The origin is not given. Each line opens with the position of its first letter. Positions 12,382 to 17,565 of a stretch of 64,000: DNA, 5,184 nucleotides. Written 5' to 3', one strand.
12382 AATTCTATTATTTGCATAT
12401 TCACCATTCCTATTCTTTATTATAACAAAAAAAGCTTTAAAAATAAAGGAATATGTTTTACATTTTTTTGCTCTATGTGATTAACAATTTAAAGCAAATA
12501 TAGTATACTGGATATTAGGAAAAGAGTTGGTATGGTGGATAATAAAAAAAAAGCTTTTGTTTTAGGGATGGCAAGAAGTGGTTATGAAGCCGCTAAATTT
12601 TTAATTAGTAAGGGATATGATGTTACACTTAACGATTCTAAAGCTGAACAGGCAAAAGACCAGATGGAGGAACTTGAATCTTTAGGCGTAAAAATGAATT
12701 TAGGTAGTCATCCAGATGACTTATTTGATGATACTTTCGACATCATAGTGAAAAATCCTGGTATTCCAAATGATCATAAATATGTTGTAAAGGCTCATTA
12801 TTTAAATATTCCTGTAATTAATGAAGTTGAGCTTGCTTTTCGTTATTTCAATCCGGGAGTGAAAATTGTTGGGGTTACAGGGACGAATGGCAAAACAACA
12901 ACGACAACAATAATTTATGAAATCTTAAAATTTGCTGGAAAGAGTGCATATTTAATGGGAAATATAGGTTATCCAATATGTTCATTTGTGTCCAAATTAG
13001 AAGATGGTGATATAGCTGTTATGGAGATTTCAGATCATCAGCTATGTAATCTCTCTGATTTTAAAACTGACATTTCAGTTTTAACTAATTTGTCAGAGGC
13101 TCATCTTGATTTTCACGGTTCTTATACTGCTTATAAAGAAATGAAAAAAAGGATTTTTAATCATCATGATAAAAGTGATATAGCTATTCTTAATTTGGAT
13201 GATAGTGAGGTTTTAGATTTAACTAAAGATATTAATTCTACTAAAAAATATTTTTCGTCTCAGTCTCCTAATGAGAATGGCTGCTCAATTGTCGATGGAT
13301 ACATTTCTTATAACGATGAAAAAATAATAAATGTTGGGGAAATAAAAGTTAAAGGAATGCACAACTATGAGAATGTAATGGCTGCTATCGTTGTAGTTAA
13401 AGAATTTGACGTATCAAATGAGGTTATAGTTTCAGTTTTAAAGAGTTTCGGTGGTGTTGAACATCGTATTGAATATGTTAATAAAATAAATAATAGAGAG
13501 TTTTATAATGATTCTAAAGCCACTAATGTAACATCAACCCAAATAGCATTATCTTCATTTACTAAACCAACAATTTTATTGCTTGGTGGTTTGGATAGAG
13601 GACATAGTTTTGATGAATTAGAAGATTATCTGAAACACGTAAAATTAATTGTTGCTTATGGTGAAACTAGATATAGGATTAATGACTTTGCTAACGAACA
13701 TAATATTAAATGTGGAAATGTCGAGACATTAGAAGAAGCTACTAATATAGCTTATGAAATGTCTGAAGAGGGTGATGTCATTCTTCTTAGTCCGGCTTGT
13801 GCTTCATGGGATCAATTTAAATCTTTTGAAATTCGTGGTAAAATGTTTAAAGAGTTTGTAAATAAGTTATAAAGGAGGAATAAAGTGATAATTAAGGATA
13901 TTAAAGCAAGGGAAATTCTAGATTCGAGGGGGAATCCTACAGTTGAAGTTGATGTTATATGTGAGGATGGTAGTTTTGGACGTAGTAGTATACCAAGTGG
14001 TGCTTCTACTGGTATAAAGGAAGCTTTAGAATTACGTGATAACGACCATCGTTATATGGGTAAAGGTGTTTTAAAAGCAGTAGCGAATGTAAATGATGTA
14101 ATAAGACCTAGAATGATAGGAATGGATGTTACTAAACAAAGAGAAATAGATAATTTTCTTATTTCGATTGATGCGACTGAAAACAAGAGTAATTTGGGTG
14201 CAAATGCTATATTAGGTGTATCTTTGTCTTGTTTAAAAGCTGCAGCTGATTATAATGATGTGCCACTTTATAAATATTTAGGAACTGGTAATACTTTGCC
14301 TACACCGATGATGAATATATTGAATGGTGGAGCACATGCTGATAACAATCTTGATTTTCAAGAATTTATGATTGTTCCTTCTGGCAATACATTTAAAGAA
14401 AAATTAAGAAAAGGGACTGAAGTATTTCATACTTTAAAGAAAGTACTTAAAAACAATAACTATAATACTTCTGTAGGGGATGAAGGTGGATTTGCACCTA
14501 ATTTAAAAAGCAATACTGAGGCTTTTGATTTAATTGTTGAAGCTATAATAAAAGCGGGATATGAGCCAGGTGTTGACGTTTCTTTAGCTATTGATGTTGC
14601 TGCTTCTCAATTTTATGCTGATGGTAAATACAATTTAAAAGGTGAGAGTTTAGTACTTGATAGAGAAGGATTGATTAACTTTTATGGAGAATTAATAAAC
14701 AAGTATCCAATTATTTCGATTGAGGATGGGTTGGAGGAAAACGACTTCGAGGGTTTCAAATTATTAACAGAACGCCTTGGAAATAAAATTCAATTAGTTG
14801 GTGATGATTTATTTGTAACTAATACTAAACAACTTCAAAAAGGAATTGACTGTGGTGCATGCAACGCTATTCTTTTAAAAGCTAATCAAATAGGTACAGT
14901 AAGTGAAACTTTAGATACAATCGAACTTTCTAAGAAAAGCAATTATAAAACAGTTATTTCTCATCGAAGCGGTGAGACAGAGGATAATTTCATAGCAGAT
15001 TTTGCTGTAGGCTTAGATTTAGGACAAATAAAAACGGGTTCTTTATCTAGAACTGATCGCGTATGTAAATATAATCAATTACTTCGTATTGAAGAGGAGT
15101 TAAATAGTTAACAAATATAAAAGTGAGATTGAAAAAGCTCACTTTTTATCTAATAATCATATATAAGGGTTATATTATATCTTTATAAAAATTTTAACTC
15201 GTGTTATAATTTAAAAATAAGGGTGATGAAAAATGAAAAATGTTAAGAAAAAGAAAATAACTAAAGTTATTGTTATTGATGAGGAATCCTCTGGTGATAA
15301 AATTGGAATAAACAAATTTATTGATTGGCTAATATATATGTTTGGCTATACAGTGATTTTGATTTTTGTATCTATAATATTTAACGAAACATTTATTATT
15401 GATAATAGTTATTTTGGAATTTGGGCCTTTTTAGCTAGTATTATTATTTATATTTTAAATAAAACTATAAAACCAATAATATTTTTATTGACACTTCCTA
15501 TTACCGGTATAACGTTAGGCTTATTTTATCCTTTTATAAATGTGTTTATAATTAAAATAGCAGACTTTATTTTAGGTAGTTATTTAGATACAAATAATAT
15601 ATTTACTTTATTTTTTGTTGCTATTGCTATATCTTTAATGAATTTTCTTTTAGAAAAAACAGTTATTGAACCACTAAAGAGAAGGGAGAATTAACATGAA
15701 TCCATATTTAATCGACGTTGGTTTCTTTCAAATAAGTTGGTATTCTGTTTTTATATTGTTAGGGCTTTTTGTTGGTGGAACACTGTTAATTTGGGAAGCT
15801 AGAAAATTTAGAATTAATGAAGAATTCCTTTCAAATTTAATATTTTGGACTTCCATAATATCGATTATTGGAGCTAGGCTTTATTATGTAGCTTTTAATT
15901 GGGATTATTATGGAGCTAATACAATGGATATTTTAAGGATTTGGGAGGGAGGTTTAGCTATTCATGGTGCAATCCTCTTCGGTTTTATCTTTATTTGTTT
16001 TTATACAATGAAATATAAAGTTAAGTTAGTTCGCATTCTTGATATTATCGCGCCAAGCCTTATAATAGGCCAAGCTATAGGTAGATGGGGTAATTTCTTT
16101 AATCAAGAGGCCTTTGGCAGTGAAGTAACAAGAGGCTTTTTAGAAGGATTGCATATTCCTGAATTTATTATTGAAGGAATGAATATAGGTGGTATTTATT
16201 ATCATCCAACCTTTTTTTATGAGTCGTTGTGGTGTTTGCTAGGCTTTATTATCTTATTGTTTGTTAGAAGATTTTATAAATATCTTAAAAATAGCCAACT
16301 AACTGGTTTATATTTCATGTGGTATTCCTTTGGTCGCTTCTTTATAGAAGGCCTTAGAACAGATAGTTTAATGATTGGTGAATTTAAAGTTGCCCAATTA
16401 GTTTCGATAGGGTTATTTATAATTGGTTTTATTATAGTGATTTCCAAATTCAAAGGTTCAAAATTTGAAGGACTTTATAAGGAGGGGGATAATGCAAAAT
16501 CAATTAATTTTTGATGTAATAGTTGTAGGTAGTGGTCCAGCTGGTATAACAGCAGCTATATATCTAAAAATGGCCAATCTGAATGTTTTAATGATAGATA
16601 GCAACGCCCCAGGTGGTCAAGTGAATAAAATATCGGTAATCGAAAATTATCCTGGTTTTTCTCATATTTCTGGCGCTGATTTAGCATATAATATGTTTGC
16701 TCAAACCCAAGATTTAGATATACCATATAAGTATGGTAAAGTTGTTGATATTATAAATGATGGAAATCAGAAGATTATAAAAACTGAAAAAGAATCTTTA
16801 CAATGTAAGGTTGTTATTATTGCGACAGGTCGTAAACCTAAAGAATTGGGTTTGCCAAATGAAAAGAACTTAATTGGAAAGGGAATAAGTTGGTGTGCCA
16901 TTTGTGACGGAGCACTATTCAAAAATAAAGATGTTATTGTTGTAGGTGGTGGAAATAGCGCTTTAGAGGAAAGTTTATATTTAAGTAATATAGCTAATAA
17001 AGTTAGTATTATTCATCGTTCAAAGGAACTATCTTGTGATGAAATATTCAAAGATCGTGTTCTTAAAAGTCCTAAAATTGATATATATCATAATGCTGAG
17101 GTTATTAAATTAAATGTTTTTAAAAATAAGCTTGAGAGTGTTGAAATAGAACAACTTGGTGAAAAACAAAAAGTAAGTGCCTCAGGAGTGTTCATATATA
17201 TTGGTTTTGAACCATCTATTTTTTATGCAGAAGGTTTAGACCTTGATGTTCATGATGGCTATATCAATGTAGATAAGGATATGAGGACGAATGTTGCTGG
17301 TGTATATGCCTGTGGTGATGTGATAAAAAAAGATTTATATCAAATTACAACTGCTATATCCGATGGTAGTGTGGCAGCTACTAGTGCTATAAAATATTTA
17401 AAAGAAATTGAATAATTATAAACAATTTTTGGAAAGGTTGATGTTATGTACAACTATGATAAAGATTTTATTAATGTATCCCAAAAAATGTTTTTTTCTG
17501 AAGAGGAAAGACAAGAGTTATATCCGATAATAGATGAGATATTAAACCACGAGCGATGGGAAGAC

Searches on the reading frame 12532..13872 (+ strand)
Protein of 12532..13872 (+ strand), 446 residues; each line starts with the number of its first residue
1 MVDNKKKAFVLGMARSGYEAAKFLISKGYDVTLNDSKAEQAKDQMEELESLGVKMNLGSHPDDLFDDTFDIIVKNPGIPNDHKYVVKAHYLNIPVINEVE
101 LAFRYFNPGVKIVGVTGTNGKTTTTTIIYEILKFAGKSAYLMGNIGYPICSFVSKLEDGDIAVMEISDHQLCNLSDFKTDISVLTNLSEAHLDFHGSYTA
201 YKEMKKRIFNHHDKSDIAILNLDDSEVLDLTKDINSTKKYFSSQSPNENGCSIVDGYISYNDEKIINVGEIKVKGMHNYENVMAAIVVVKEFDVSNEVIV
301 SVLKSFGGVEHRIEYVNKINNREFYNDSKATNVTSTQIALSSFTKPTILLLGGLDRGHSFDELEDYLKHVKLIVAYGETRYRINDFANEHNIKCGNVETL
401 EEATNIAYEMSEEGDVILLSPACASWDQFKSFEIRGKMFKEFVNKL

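Call 6: search_protein_families(library=pfam, proteins=[window:12532-13872:+], max_evalue=0.01)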
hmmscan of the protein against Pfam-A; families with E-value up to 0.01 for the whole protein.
window:12532-13872:+ (446 aa): 3 families
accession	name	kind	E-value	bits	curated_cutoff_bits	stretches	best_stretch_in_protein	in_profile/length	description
PF08245.18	Mur_ligase_M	-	1e-34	120.7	24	1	115-289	1-200/200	Mur ligase middle domain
PF02875.26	Mur_ligase_C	-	1.4e-11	45.8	28.4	1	311-423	1-127/127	Mur ligase, glutamate ligase domain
PF21799.2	MurD-like_N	-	2.7e-09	37.6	27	1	6-96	1-87/88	Mur ligase MurD-like, N-terminal domain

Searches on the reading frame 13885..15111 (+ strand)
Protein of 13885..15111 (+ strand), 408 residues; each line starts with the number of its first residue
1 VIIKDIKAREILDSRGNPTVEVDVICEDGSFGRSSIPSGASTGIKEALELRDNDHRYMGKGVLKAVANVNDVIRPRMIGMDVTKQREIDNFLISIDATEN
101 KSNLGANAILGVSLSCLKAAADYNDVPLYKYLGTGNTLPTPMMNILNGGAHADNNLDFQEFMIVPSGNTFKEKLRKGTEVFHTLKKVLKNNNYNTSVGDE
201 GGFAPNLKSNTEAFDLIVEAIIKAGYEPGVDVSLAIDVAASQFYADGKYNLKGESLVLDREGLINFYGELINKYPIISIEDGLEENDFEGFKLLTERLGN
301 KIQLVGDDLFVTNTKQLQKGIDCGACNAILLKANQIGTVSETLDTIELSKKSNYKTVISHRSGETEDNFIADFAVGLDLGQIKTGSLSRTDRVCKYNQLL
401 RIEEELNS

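Call 6: search_protein_families(library=pfam, proteins=[window:13885-15111:+], max_evalue=0.01)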
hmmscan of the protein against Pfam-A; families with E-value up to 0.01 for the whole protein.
window:13885-15111:+ (408 aa): 3 families
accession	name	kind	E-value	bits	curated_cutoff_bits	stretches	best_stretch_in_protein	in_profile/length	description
PF00113.28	Enolase_C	-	3.6e-121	404.4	21.5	1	137-407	3-282/296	Enolase, C-terminal TIM barrel domain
PF03952.21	Enolase_N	-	6.6e-59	198.2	35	1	3-132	1-131/131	Enolase, N-terminal domain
PF07476.17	MAAL_C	-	0.004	16.8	27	1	294-367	132-204/249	Methylaspartate ammonia-lyase C-terminus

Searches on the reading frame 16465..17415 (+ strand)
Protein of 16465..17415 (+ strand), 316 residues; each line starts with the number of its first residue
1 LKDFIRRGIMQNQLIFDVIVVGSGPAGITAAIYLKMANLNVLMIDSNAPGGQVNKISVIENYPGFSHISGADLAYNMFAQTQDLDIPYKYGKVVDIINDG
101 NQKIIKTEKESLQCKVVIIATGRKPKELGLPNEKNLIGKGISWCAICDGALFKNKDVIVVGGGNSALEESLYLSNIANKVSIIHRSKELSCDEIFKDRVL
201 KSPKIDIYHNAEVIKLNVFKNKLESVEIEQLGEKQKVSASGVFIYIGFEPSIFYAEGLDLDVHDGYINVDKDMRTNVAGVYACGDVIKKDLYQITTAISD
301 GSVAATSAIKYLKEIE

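Call 72: search_protein_families(library=pfam, proteins=[window:16465-17415:+], max_evalue=0.001)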
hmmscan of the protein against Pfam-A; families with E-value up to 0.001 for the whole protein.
window:16465-17415:+ (316 aa): 13 families
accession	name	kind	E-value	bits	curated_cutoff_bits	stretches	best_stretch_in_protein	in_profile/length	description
PF07992.20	Pyr_redox_2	-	3.2e-50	171.6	26.1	1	16-301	1-291/291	Pyridine nucleotide-disulphide oxidoreductase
PF13738.12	Pyr_redox_3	-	2.9e-25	89.6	30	2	75-284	87-305/305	Pyridine nucleotide-disulphide oxidoreductase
PF00070.33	Pyr_redox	-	8.6e-15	55.5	22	1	157-229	2-80/82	Pyridine nucleotide-disulphide oxidoreductase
PF03486.20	HI0933_like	-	6.8e-11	42.5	50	1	16-50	1-35/244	HI0933-like protein Rossmann domain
PF01946.23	Thi4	-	7.2e-09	35.7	26.2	1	13-51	15-55/235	Thi4 family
PF00890.30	FAD_binding_2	-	3.1e-07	30.4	20.4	1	17-49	1-33/414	FAD binding domain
PF01134.28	GIDA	-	1.2e-06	28.3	22.1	0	17-47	1-31/391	Glucose inhibited division protein A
PF01266.30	DAO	-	1.6e-06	28.4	27.9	1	17-51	1-37/353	FAD dependent oxidoreductase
PF12831.13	FAD_oxidored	-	1.9e-06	27.9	27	1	17-52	1-37/416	FAD dependent oxidoreductase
PF13450.12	NAD_binding_8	-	2.6e-06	28.1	21.9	1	20-71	1-49/68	NAD(P)-binding Rossmann-like domain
PF13434.12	Lys_Orn_oxgnase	-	3.6e-05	23.5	21.3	0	106-190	140-226/339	L-lysine 6-monooxygenase/L-ornithine 5-monooxygenase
PF05834.18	Lycopene_cycl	-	9e-05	22.1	23.4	0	17-47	1-33/380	Lycopene cyclase protein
PF01494.25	FAD_binding_3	-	0.00014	21.6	22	0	17-48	3-34/349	FAD binding domain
